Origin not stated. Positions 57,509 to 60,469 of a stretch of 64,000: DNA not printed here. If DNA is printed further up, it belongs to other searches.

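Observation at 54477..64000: DUF1156 methylase operon extended by a PHP-SMC-like ATPase, an AlbA_2/HATPase_c_4 protein and a DUF499 (BrxC/PglY-like) ATPase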

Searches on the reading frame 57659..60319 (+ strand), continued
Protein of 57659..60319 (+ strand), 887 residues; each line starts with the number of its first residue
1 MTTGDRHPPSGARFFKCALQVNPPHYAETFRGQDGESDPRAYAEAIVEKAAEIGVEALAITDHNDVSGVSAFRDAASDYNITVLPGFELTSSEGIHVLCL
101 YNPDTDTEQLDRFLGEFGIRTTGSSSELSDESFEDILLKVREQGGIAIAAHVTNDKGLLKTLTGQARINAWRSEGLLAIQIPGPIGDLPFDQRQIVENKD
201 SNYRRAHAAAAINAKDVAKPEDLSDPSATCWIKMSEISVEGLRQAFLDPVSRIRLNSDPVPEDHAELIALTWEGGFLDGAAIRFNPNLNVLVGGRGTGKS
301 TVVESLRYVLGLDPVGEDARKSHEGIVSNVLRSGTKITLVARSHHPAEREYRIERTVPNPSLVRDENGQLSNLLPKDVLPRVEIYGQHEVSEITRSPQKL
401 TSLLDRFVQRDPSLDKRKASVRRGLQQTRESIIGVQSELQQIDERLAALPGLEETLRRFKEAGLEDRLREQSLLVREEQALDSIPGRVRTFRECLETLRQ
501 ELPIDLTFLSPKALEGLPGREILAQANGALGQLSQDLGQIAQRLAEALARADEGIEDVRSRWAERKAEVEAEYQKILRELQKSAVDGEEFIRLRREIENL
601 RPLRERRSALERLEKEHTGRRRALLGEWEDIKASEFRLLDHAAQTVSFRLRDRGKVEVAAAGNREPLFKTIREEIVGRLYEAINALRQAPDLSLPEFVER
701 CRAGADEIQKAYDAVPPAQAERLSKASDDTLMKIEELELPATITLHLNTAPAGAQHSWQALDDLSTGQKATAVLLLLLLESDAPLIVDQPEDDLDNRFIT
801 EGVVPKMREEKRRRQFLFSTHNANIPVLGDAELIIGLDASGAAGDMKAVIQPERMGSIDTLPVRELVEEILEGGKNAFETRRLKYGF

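Call 80: search_dna_similar(query=window:57659-60319:+, collection=plasmids, mode=protein, max_rows=30, rows=spread)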
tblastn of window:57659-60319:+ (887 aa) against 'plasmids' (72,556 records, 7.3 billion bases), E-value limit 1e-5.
Records with a match: 1137; places in all: 1195; records where one place covers at least 80% of the query: 111.
Best place of each record, by identity: <60% 1137.
By first word of the organism name: Escherichia 360; Klebsiella 342; Enterobacter 57; Piscirickettsia 34; Salmonella 33; Citrobacter 28; Serratia 21; Pseudomonas 21; Raoultella 19; Yersinia 17; and 64 more.
By predicted mobility (MOB-suite, as given by PLSDB): conjugative 822; non-mobilizable 198; mobilizable 117.
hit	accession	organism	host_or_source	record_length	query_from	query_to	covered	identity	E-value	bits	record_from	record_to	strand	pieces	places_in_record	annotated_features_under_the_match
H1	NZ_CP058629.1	Chitinibacter bivalviorum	Anodonta arcaeformis,Mono-bacterial ...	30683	12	887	99%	38.1%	7e-149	493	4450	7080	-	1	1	TrlF family AAA-like ATPase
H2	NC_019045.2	Escherichia coli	-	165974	38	887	96%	26.0%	4e-42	175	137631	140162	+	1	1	TrlF family AAA-like ATPase | RNA-binding domain-containing protein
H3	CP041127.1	Serratia marcescens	Homo sapiens,blood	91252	35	886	96%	25.5%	1e-38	164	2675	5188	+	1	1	histidinol-phosphatase | hypothetical protein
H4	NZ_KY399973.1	Enterobacter cloacae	Homo sapiens,Culture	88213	11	884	77%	27.9%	7e-24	205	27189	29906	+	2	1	TrlF family AAA-like ATPase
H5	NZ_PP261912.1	Escherichia coli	-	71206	40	886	72%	29.6%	8e-19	195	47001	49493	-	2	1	TrlF family AAA-like ATPase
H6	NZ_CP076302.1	Escherichia coli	Homo sapiens,urine, catheter urine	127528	40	886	72%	28.9%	2e-19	197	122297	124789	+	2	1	TrlF family AAA-like ATPase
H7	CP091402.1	Escherichia coli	Homo sapiens,human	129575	40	886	72%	28.8%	2e-18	194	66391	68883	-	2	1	histidinol-phosphatase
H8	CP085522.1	Escherichia coli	culture,feces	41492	54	838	57%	31.3%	5e-19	201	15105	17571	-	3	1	none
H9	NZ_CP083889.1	Escherichia coli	Homo sapiens,blood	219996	4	881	58%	27.2%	2e-14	167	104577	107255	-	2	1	ppl: anti-phage protein Ppl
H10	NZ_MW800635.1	Escherichia coli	-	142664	50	886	49%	30.6%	8e-15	171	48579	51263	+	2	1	TrlF family AAA-like ATPase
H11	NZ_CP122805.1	Escherichia coli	Sus scrofa,feces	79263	40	501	52%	26.5%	1e-18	100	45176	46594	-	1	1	none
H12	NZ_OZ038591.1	Escherichia coli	-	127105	227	887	41%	32.6%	3e-13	141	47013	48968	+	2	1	TrlF family AAA-like ATPase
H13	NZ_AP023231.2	Escherichia coli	Homo sapiens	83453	11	881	47%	28.2%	2e-14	162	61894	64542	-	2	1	anti-phage protein Ppl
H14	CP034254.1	Escherichia coli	Mastitis Milk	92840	11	881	47%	28.2%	2e-14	162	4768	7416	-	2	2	hypothetical protein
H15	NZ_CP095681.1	Enterobacter hormaechei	Homo sapiens,Pure culture one microbial ...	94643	11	881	47%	28.2%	2e-14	162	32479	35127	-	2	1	anti-phage protein Ppl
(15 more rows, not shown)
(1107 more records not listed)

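Call 81: get_annotated_region(hit=H2, flank=4000)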
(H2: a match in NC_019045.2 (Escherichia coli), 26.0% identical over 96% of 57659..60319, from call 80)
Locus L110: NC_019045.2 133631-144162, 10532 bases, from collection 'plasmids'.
description: Escherichia coli plasmid pNDM102337, complete sequence
organism: Escherichia coli (NCBI taxid 562)
taxonomy: Bacteria; Pseudomonadota; Gammaproteobacteria; Enterobacterales; Enterobacteriaceae; Escherichia; Escherichia coli
host: -; source: -; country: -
typing (MOB-suite, as given by PLSDB): conjugative; replicon IncC; relaxase MOBH,MOBH; mating-pair formation MPF_F
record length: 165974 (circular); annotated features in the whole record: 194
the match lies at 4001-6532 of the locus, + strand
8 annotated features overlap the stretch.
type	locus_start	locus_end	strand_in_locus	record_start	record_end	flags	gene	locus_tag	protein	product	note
CDS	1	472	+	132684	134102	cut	-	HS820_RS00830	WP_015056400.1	TnsD family Tn7-like transposition protein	-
CDS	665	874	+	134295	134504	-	-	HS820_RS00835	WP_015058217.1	helix-turn-helix domain-containing protein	-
CDS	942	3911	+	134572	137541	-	-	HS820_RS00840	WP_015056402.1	type I restriction endonuclease subunit R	-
CDS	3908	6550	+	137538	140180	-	-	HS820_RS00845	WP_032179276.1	TrlF family AAA-like ATPase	-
CDS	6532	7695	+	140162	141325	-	-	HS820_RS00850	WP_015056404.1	RNA-binding domain-containing protein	-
CDS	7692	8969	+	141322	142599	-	-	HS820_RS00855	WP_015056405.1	restriction endonuclease subunit S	GO:0006304 - DNA modification [Evidence IEA]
CDS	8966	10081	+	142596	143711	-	-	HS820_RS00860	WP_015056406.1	AAA family ATPase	-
CDS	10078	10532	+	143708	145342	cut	-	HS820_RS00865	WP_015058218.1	type I restriction-modification system subunit M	GO:0009307 - DNA restriction-modification system [Evidence IEA]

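Call 82: get_annotated_region(hit=H9, flank=4000)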
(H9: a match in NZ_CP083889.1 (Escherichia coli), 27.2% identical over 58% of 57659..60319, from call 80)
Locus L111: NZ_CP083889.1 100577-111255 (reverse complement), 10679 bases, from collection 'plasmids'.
description: Escherichia coli strain NDM1 plasmid unnamed1, complete sequence
organism: Escherichia coli (NCBI taxid 562)
taxonomy: Bacteria; Pseudomonadota; Gammaproteobacteria; Enterobacterales; Enterobacteriaceae; Escherichia; Escherichia coli
host: -; source: Homo sapiens,blood; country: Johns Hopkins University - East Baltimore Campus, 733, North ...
typing (MOB-suite, as given by PLSDB): conjugative; replicon IncFIA,IncFIB,IncFIC,rep_cluster_2244; relaxase MOBF,MOBP; mating-pair formation MPF_F
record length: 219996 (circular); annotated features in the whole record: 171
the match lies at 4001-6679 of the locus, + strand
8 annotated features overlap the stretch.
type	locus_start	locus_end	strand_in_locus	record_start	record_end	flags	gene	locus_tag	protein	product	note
CDS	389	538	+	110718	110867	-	-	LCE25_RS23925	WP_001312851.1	Hok/Gef family protein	-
CDS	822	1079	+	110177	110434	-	-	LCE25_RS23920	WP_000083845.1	replication regulatory protein RepA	-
CDS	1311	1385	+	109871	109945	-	tap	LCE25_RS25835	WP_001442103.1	RepA leader peptide Tap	GO:0006276 - plasmid maintenance [Evidence IEA]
CDS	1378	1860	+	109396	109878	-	-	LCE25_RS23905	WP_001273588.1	hypothetical protein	-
CDS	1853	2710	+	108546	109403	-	repA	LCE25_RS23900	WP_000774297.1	incFII family plasmid replication initiator RepA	GO:0006276 - plasmid maintenance [Evidence IEA]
CDS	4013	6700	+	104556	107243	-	ppl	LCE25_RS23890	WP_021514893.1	anti-phage protein Ppl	GO:0051607 - defense response to virus [Evidence IEA]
CDS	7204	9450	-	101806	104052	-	-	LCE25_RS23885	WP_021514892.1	P-loop NTPase fold protein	-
CDS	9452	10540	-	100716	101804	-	pifC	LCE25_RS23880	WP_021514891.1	transcriptional repressor PifC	-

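Call 83: get_annotated_region(hit=H1, flank=4000)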
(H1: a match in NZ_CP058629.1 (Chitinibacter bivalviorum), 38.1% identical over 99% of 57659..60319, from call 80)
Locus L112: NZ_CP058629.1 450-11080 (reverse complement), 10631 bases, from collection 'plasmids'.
description: Chitinibacter bivalviorum strain 2T18 plasmid unnamed3, complete sequence
organism: Chitinibacter bivalviorum (NCBI taxid 2739434)
taxonomy: Bacteria; Pseudomonadota; Betaproteobacteria; Neisseriales; Chitinibacteraceae; Chitinibacter; Chitinibacter bivalviorum
host: -; source: Anodonta arcaeformis,Mono-bacterial isolate; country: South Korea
typing (MOB-suite, as given by PLSDB): mobilizable; replicon rep_cluster_429; relaxase MOBP
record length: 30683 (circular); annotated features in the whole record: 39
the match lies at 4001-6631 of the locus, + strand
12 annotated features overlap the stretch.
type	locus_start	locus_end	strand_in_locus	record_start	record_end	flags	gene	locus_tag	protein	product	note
CDS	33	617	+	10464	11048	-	-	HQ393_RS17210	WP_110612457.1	recombinase family protein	GO:0006310 - DNA recombination [Evidence IEA]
CDS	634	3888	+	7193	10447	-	-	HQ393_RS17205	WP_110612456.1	N-6 DNA methylase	GO:0006306 - DNA methylation [Evidence IEA]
CDS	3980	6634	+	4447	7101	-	-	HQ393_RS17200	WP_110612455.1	TrlF family AAA-like ATPase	-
CDS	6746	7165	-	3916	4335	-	-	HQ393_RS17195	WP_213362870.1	hypothetical protein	-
CDS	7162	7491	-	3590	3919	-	-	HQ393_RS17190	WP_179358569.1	type II toxin-antitoxin system YafQ family toxin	-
CDS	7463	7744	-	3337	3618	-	-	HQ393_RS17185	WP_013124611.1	type II toxin-antitoxin system RelB/DinJ family antitoxin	GO:0006355 - regulation of DNA-templated transcription [Evidence IEA]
CDS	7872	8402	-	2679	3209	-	-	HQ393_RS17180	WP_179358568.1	3'-5' exonuclease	-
CDS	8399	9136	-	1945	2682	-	-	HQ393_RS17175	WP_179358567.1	HAD domain-containing protein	-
CDS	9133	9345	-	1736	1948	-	-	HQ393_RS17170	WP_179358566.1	hypothetical protein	-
CDS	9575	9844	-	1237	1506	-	-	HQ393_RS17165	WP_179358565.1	hypothetical protein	-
CDS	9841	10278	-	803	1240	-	-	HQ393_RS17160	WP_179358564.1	hypothetical protein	-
CDS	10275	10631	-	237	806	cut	-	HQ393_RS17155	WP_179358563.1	HAD-IA family hydrolase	GO:0008152 - metabolic process [Evidence IEA]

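Call 87: predict_structure(alignment_id=A1)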
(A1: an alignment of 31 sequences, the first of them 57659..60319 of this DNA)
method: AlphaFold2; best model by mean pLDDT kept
length: 887 residues; sequences in the alignment: 31
mean_pLDDT: 68.6   pTM: 0.41
mean pLDDT of the five models: 68.6, 61.5, 59.8, 58.6, 56.0
residues with pLDDT >= 90: 140; 70-90: 342; 50-70: 212; < 50: 193
segments of 3 or more residues with pLDDT < 50: 1-11, 203-208, 249-260, 286-300, 314-319, 358-386, 781-887
pLDDT, mean of each block of 10 residues (from residue 1): 34 75 75 67 91 90 86 89 91 86 90 85 70 88 87 67 58 70 65 61 49 75 81 73 64 39 60 67 51 38 64 49 57 68 57 58 34 31 48 69 79 88 94 93 87 78 67 76 82 86 69 62 72 84 87 85 81 65 60 81 88 93 93 89 84 78 84 85 85 89 92 88 92 89 79 73 65 64 41 33 32 42 31 24 26 31 33 34 33
secondary structure, 60 per line:
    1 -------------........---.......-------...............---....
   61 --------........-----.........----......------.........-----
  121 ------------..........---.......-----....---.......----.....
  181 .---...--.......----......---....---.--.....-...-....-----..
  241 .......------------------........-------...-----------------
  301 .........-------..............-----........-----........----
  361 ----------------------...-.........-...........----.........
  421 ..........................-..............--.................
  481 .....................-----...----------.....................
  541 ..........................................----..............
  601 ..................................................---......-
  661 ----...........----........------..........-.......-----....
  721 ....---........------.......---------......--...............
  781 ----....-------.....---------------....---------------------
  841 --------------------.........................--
elements in order (helices of 4 or more, strands of 3 or more residues): E14-21 H25-31 H39-53 E57-60 H69-76 E82-90 E95-100 H107-115 H133-142 E146-152 H158-161 H165-171 E176-181 H190-196 H201-206 E210-213 H220-224 E230-233 H239-247 E266-273 E281-283 H301-309 H317-330 E336-343 E349-356 E383-385 H387-395 H397-407 H412-446 H448-461 H464-501 H520-582 H587-650 E654-659 H665-675 H680-687 H694-703 H705-711 H717-724 H728-735 E742-748 E758-760 H766-780 E785-788 H796-800 E816-819 H861-885

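Call 90: fold_search(model_id=the predicted structure, library=pdb)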
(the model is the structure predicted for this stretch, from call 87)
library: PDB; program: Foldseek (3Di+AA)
matches with E <= 10: 842; with E <= 0.001: 13
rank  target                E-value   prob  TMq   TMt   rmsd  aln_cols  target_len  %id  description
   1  7ug9                  1.8e-06  1.00  0.16  0.59   4.7       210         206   18  Crystal structure of RNase AM PHP domain (released 2022-08-31)
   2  3e0f                  3.0e-05  1.00  0.17  0.46   6.1       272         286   16  Crystal structure of a putative metal-dependent phosphoesterase (bad_1165) from bifidobacterium adolescentis atcc 15703  (released 2008-09-02)
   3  9etk                  3.2e-05  1.00  0.16  0.43   8.1       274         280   15  Crystal structure of Vibrio cholerae RNase AM (released 2024-09-11)
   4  7k30_A                3.5e-05  1.00  0.20  0.42   4.6       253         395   12  Crystal structure of Endonuclease Q complex with 27-mer duplex substrate with dU at the active site (released 2021-03-17)
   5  3o0f                  3.9e-05  1.00  0.16  0.43   8.9       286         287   15  Crystal structure of a putative metal-dependent phosphoesterase (BAD_1165) from bifidobacterium adolescentis atcc 15703  (released 2010-08-25)
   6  5zb8_A                7.0e-05  1.00  0.19  0.39   5.6       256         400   11  Crystal structure of the novel lesion-specific endonuclease PfuEndoQ from Pyrococcus furiosus (released 2018-04-04)
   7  5zb8_C                7.7e-05  1.00  0.19  0.38   5.7       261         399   12  Crystal structure of the novel lesion-specific endonuclease PfuEndoQ from Pyrococcus furiosus (released 2018-04-04)
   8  2yb1                  8.1e-05  1.00  0.15  0.43   9.3       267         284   16  Structure of an amidohydrolase from Chromobacterium violaceum (EFI target EFI-500202) with bound Mn, AMP and phosphate. (released 2011-03-16)
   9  5zb8_B                8.9e-05  1.00  0.19  0.38   5.6       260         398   11  Crystal structure of the novel lesion-specific endonuclease PfuEndoQ from Pyrococcus furiosus (released 2018-04-04)
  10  7nyw_A                4.0e-04  0.99  0.16  0.19  28.1       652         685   13  Cryo-EM structure of the MukBEF-MatP-DNA head module (released 2021-07-07)
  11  3f2b_A                4.7e-04  1.00  0.17  0.16  27.9       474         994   14  DNA Polymerase PolC from Geobacillus kaustophilus complex with DNA, dGTP, Mg and Zn (released 2009-01-20)
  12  4gx8_B                4.9e-04  1.00  0.18  0.46  16.0       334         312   16  Crystal structure of a DNA polymerase III alpha-epsilon chimera (released 2013-04-03)
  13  3f2c_A                7.3e-04  1.00  0.17  0.16  27.7       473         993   15  DNA Polymerase PolC from Geobacillus kaustophilus complex with DNA, dGTP and Mn (released 2009-01-20)
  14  4gx8_A                1.0e-03  1.00  0.18  0.46   5.0       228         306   19  Crystal structure of a DNA polymerase III alpha-epsilon chimera (released 2013-04-03)
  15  4iqj_C                1.0e-03  1.00  0.16  0.12   6.1       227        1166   19  Structure of PolIIIalpha-Tauc-DNA complex suggests an atomic model of the replisome (released 2013-03-13)
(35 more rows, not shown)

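Call 93: find_related_loci(query=window:57659-60319:+, collection=viral_contigs, flank=6000)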
Query window:57659-60319:+ (887 aa) in viral_contigs; peptide patterns used: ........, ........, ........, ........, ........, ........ (x = any residue, [..] = any of these).
10 stretches matched a pattern, but none encodes a relative of the query by tblastn (E <= 1e-3).

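Call 105: search_protein_representatives(protein=window:57659-60319:+)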
Query: 887 residues. Proteins with E-value up to 0.001 (for the whole library): 8546; up to 1e-10: 5828; up to 1e-30: 1659. The best 150 are listed.
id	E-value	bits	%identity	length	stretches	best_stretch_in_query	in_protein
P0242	0.0e+00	1264.0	68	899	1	9-887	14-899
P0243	0.0e+00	1234.2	65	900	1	7-887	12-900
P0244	2.4e-251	852.9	65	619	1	270-887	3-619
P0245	1.1e-246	837.5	48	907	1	6-887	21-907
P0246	4.7e-246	835.4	48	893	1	9-887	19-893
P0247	6.0e-242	821.8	46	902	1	8-887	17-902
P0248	7.2e-242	821.6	47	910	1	10-887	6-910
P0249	1.4e-240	817.4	47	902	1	9-887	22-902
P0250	3.0e-238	809.6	46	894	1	8-887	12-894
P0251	1.0e-236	804.5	46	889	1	10-887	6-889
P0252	2.4e-228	776.9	46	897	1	9-886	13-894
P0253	4.8e-228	775.8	46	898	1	8-887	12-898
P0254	2.7e-227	773.4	46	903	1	9-886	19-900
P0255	8.4e-225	765.1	43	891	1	7-886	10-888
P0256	1.3e-224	764.5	44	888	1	9-887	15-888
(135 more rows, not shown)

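Call 108: get_annotated_region(hit=H5, flank=6000)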
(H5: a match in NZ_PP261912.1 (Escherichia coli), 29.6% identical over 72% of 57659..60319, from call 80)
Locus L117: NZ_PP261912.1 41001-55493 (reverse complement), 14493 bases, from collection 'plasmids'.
description: Escherichia coli strain P433V1 plasmid pAA, complete sequence
organism: Escherichia coli (NCBI taxid 562)
taxonomy: Bacteria; Pseudomonadota; Gammaproteobacteria; Enterobacterales; Enterobacteriaceae; Escherichia; Escherichia coli
host: -; source: -; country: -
typing (MOB-suite, as given by PLSDB): non-mobilizable; replicon IncFIA,IncFIB
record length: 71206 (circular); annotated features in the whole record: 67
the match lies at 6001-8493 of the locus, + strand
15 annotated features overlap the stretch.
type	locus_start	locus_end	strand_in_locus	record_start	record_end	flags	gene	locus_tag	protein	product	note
CDS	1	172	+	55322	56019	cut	-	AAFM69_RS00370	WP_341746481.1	IS1-like element IS1A family transposase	GO:0006313 - DNA transposition [Evidence IEA]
CDS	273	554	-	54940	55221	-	-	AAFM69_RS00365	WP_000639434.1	hypothetical protein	-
CDS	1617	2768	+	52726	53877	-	-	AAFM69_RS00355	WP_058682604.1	IS30-like element IS30 family transposase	GO:0006313 - DNA transposition [Evidence IEA]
CDS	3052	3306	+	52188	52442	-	-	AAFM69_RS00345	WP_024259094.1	hypothetical protein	-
CDS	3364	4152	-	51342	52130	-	-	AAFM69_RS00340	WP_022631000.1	site-specific integrase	GO:0015074 - DNA integration [Evidence IEA]; GO:0006310 - DNA recombination [Evidence IEA]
CDS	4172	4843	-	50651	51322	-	-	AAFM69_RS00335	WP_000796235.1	hypothetical protein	-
CDS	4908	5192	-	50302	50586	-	-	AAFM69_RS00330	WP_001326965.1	hypothetical protein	-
CDS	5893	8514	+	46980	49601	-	-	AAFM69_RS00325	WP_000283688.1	TrlF family AAA-like ATPase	-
CDS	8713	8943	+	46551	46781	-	vapB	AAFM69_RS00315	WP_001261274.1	type II toxin-antitoxin system VapB family antitoxin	-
CDS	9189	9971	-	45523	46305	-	istB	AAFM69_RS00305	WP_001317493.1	IS21-like element IS100kyp family helper ATPase IstB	-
CDS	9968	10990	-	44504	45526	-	istA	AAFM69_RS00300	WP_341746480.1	IS21-like element IS100 family transposase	GO:0006313 - DNA transposition [Evidence IEA]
CDS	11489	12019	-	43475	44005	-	-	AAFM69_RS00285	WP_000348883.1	GNAT family N-acetyltransferase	-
CDS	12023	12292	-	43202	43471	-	-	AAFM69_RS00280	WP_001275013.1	DUF1778 domain-containing protein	-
CDS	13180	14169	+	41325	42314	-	-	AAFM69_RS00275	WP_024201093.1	RepB family plasmid replication initiator protein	GO:0006270 - DNA replication initiation [Evidence IEA]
CDS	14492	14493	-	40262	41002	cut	-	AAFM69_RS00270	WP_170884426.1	tyrosine-type recombinase/integrase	GO:0015074 - DNA integration [Evidence IEA]; GO:0006310 - DNA recombination [Evidence IEA]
